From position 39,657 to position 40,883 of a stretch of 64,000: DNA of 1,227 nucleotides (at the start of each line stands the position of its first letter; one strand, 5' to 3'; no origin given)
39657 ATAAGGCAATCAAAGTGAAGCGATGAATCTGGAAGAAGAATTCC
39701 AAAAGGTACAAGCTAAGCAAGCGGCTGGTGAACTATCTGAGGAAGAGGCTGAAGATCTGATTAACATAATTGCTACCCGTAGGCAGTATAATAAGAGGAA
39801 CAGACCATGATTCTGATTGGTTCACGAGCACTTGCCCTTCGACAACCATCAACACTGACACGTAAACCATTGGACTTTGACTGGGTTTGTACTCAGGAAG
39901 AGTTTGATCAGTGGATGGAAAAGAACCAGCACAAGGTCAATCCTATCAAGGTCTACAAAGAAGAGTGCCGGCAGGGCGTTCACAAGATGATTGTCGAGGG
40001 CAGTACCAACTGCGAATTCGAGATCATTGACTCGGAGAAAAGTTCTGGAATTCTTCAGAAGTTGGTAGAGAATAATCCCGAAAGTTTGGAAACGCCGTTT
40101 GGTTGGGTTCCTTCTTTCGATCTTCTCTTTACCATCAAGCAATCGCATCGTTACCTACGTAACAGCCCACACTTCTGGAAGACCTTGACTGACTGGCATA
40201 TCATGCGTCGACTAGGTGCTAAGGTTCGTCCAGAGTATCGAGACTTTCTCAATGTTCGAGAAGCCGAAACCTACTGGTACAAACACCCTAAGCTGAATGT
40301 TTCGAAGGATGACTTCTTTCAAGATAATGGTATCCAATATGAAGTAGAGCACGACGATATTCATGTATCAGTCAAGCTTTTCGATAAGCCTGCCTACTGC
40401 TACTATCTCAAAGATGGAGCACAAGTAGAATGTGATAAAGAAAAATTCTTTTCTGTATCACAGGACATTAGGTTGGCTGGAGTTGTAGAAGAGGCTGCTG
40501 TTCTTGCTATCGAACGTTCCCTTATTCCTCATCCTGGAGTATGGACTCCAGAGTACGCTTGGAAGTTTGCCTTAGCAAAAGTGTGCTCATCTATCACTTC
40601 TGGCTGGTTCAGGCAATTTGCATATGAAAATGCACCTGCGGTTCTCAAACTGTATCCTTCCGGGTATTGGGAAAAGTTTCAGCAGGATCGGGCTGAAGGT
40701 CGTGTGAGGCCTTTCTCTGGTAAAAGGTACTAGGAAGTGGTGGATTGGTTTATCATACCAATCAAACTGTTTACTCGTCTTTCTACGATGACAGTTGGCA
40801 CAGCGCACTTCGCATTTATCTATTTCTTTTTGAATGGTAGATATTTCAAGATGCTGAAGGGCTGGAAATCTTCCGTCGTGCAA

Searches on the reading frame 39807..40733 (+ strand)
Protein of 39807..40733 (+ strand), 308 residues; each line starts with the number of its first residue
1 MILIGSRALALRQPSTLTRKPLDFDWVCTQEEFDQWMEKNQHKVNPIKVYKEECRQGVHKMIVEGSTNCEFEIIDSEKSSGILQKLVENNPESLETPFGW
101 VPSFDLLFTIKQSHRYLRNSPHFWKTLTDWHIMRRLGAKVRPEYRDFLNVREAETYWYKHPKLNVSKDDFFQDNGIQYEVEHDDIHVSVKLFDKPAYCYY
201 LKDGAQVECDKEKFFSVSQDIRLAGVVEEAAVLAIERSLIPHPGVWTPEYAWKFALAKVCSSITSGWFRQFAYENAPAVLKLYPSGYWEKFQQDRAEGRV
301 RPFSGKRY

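Call 9: search_protein_families(library=phrogs, proteins=[window:39807-40733:+])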
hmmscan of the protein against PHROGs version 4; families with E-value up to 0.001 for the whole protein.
window:39807-40733:+ (308 aa): 3 families
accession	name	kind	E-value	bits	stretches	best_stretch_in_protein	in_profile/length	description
phrog_2141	-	unknown function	7.4e-93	312.6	1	1-305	2-317/318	-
phrog_6944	-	unknown function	5.2e-32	112.6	1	100-279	57-236/257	-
phrog_25807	-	unknown function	1.3e-05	26.2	1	1-44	1-45/117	-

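Call 10: search_protein_families(library=pfam, proteins=[window:39807-40733:+])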
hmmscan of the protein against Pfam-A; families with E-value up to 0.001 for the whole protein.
window:39807-40733:+ (308 aa): 2 families
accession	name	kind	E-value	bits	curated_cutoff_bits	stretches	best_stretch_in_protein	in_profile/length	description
PF23940.1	DUF7275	-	5e-63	212.8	27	1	107-283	2-178/188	Domain of unknown function (DUF7275)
PF23942.1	DUF7277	-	1.1e-10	42.4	27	1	1-79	1-79/87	Domain of unknown function (DUF7277)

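Call 11: search_dna_similar(query=window:39807-40733:+, collection=phages, mode=protein, max_rows=15)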
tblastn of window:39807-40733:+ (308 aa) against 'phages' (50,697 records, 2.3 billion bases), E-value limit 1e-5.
Records with a match: 718; places in all: 718; records where one place covers at least 80% of the query: 609.
Best place of each record, by identity: <60% 718.
By first word of the organism name: Escherichia 260; Acinetobacter 68; Aeromonas 59; Pseudomonas 51; Enterobacter 36; Klebsiella 35; Gordonia 25; Vibrio 24; Streptomyces 21; Shigella 18; and 36 more.
By host as written in the record: Escherichia coli 93; - 55; Gordonia terrae 3612 24; Acinetobacter baumannii 19; Pseudomonas syringae pv. actinidiae 18; Aeromonas salmonicida 18; Escherichia coli K-12 MG1655 16; Stenotrophomonas maltophilia 14; and 240 more.
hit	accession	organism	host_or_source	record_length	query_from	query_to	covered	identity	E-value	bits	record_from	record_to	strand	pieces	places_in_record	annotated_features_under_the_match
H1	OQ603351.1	Pseudomonas phage Ep020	Pseudomonas sp. AY2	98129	1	306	99%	41.5%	2e-51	187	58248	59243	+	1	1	record has no annotation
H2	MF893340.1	Pseudomonas phage PPSC2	Pseudomonas fluorescens SA1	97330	1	308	100%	41.0%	3e-56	201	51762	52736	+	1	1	hypothetical protein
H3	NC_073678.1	Pseudomonas phage PPSC2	Pseudomonas fluorescens SA1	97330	1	308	100%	41.0%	3e-56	201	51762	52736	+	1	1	hypothetical protein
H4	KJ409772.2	Pseudomonas phage phiPsa374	Pseudomonas syringae pv. actinidiae ...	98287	1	308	100%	40.7%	1e-51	188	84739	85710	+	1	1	hypothetical protein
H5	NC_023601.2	Pseudomonas phage phiPsa374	Pseudomonas syringae pv. actinidiae ...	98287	1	308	100%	40.7%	1e-51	188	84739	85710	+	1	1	hypothetical protein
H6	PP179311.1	Pseudomonas phage Pyxpy02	Pseudomonas syringae 19B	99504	1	308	100%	40.7%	1e-51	188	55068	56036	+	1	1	hypothetical protein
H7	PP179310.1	Pseudomonas phage Pyxpy01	Pseudomonas syringae P1.01.01B03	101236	1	308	100%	40.7%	1e-51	188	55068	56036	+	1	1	hypothetical protein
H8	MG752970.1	Ralstonia phage RsoM2USA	Ralstonia solanacearum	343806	1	308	100%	40.5%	4e-56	201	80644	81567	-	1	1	hypothetical protein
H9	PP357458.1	Klebsiella phage phi1_175008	Klebsiella pneumoniae 135080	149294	1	305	99%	40.8%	5e-57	203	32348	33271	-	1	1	hypothetical protein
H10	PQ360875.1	Klebsiella phage phi1_175008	Klebsiella pneumoniae 135080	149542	1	305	99%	40.8%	5e-57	203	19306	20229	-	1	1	hypothetical protein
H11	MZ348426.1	Pseudomonas phage psageK4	soil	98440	1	308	100%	40.4%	1e-52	191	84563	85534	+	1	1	hypothetical protein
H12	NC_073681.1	Pseudomonas phage psageK4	soil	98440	1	308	100%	40.4%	1e-52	191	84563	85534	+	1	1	hypothetical protein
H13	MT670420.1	Pseudomonas phage phiPsa347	Pseudomonas syringae pv. actinidiae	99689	1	308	100%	40.2%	1e-51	188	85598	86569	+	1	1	hypothetical protein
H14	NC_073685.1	Pseudomonas phage phiPsa347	Pseudomonas syringae pv. actinidiae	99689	1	308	100%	40.2%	1e-51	188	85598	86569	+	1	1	hypothetical protein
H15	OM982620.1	Pseudomonas phage Kremar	Pseudomonas syringae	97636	1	308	100%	40.2%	8e-51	186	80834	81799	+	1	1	hypothetical protein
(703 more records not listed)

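Call 18: find_encoding_contigs(protein=window:39807-40733:+, flank=10000, max_places=6)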
Protein window:39807-40733:+ (308 aa): 6 contigs read that carry it; 4 places shown.
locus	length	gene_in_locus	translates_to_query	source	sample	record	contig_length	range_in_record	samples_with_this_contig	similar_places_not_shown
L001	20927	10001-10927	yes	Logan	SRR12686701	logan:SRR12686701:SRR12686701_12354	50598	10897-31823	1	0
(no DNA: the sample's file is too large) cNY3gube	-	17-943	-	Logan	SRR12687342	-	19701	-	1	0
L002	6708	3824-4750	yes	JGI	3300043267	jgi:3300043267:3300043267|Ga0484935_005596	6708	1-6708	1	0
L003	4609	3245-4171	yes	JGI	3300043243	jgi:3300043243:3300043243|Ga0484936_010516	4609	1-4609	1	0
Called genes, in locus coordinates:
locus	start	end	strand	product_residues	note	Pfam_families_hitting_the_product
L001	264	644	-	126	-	PF13392:HNH_3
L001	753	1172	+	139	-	-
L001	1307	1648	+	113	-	-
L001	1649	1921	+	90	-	-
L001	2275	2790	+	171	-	PF01844:HNH, PF14279:HNH_5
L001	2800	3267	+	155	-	-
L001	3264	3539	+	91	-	-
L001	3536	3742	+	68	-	-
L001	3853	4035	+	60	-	-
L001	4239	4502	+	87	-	-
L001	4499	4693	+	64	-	-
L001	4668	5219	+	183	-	-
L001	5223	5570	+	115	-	PF00383:dCMP_cyt_deam_1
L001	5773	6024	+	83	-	-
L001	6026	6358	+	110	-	-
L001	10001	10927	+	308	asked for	PF23942:DUF7277, PF23940:DUF7275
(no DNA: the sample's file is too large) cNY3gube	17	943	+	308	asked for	PF23942:DUF7277, PF23940:DUF7275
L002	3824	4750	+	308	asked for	PF23942:DUF7277, PF23940:DUF7275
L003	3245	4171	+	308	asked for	PF23942:DUF7277, PF23940:DUF7275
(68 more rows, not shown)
